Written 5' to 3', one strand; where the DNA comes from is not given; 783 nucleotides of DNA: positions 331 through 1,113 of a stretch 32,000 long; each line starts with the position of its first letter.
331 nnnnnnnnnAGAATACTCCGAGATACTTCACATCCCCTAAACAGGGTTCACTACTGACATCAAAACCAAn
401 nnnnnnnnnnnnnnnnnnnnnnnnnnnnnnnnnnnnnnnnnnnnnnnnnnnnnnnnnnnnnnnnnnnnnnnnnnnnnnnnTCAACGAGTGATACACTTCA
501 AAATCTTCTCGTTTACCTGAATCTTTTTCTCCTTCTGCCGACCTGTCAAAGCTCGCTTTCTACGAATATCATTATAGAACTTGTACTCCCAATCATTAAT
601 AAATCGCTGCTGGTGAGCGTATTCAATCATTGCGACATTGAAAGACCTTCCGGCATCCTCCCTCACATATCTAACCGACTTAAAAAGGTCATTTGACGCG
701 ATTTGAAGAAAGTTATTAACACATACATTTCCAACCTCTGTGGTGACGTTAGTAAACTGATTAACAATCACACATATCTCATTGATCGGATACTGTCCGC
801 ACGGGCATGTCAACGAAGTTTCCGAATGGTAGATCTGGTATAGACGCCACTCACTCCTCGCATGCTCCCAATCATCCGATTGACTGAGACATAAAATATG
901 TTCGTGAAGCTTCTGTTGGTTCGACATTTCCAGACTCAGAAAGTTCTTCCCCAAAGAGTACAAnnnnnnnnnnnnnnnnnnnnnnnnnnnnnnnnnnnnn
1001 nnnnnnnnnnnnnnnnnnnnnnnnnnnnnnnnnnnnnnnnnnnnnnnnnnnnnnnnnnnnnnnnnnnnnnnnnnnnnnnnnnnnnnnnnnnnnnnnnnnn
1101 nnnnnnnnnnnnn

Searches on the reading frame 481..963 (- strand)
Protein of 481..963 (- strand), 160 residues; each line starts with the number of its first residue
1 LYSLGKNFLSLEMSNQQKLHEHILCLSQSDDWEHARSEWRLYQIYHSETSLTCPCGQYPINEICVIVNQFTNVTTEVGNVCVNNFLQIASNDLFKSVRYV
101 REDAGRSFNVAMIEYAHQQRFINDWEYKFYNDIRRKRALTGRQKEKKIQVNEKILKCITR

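Call 3: search_protein_families(library=pfam, proteins=[window:481-963:-], max_evalue=0.01)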
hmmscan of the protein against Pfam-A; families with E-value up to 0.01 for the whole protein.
window:481-963:- (160 aa): 1 family
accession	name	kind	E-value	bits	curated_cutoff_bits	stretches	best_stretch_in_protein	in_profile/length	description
PF04113.19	Gpi16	-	0.0024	16.8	27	1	34-145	276-380/571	Gpi16 subunit, GPI transamidase component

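Call 4: search_protein_families(library=padloc, proteins=[window:481-963:-], max_evalue=0.01)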
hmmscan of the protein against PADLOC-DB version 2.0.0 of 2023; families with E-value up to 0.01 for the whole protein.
window:481-963:- (160 aa): 0 families

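Call 26: search_protein_families(library=ncbifam, proteins=[window:481-963:-], max_evalue=0.001)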
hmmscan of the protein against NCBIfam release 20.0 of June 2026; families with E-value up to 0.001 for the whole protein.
window:481-963:- (160 aa): 0 families
